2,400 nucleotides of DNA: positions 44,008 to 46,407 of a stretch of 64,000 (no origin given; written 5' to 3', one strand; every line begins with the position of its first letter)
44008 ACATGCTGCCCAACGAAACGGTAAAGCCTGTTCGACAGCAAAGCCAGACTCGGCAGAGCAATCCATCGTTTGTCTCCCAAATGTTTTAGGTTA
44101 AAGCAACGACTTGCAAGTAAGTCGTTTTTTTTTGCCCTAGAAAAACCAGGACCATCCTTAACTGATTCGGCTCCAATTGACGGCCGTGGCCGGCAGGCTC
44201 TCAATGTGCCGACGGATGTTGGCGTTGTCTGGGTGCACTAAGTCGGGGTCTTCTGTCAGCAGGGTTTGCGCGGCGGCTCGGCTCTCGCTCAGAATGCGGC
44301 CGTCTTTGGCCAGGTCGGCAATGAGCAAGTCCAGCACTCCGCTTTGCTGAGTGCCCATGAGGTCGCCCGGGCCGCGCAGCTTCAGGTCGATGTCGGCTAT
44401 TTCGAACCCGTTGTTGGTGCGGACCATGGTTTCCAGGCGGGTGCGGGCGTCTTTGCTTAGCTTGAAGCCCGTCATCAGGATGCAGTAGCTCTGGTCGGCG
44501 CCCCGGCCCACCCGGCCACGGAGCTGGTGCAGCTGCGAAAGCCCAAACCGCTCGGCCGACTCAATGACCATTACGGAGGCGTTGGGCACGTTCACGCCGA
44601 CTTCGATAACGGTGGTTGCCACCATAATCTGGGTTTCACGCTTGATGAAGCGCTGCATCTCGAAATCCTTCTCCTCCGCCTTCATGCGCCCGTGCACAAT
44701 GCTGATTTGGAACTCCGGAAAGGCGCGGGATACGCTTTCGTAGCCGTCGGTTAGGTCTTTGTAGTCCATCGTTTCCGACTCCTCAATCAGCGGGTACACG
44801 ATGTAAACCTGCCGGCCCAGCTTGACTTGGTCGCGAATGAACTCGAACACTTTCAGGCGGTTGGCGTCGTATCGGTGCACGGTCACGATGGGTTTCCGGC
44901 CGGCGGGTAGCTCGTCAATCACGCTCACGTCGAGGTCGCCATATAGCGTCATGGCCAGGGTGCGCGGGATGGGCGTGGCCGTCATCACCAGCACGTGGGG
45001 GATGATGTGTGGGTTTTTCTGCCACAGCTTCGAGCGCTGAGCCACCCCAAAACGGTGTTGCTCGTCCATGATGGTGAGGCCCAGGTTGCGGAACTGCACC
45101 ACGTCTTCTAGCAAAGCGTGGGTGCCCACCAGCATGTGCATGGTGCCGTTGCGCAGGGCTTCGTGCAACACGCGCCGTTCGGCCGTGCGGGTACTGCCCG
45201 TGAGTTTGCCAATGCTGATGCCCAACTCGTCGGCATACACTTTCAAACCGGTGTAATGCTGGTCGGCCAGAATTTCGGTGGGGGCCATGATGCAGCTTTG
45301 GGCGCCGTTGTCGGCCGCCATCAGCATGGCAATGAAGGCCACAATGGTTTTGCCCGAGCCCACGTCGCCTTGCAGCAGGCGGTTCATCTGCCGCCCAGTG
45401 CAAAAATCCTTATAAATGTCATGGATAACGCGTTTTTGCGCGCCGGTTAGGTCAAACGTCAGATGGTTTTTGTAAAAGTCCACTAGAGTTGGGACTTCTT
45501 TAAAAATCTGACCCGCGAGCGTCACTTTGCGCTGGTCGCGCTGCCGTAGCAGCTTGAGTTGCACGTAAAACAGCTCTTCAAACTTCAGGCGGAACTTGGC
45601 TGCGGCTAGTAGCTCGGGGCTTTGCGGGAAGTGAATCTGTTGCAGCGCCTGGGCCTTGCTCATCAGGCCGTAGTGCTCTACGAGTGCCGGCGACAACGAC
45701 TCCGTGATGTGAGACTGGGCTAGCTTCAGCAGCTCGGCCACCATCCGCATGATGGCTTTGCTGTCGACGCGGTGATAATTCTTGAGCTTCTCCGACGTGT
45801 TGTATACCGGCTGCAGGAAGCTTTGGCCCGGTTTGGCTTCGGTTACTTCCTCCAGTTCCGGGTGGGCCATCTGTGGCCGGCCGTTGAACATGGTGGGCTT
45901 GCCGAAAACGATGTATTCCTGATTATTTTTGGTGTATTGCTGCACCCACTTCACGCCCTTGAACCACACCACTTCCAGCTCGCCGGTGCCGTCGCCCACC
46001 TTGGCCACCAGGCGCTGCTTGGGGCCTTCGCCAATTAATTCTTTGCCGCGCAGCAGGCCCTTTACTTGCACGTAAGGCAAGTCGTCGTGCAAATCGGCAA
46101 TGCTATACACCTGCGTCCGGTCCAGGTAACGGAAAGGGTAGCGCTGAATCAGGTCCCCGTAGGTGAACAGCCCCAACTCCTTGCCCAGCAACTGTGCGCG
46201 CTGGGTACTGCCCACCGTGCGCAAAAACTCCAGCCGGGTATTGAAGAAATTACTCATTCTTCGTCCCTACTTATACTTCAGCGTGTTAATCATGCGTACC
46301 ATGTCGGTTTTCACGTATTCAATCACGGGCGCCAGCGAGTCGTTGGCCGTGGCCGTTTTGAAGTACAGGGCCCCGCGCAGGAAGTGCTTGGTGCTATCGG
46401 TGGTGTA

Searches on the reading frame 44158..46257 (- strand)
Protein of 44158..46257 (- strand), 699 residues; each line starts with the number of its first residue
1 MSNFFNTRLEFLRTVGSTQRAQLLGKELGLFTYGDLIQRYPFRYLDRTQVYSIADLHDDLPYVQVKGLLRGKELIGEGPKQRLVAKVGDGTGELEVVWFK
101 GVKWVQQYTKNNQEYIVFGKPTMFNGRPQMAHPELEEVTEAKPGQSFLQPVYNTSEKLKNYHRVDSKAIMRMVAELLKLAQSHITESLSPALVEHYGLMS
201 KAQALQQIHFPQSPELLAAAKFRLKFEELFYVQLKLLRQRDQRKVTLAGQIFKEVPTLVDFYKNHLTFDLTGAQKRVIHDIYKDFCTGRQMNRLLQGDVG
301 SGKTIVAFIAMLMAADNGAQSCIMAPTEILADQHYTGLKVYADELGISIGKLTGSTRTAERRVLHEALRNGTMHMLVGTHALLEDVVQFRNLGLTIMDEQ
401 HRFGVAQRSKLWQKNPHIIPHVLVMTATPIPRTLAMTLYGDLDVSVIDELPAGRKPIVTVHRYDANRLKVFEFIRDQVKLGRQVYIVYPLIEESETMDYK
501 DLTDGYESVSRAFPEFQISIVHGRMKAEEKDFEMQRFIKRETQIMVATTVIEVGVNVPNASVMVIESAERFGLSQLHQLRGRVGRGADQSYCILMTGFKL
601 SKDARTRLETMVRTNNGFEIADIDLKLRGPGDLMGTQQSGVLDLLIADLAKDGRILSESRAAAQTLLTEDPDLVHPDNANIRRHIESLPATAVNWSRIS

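Call 59: search_protein_families(library=pfam, proteins=[window:44158-46257:-], max_evalue=0.00001)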
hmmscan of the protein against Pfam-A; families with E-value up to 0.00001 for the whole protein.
window:44158-46257:- (699 aa): 6 families
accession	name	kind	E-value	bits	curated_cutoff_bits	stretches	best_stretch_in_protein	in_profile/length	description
PF19833.4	RecG_dom3_C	-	3.1e-27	94.9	26.8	1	614-699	1-87/87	ATP-dependent DNA helicase RecG, domain 3, C-terminal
PF00270.35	DEAD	-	6.6e-25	88.2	26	1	273-435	3-165/167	DEAD/DEAH box helicase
PF00271.37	Helicase_C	-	7.8e-22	78.1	23.5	1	478-585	12-108/110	Helicase conserved C-terminal domain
PF17191.10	RecG_wedge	-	3.5e-12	46.6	23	1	10-159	3-147/162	RecG wedge domain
PF04851.21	ResIII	-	1.3e-08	35.4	22.5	1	269-429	3-162/164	Type III restriction enzyme, res subunit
PF01336.31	tRNA_anti-codon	-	5e-07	30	27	1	63-137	1-74/75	OB-fold nucleic acid binding domain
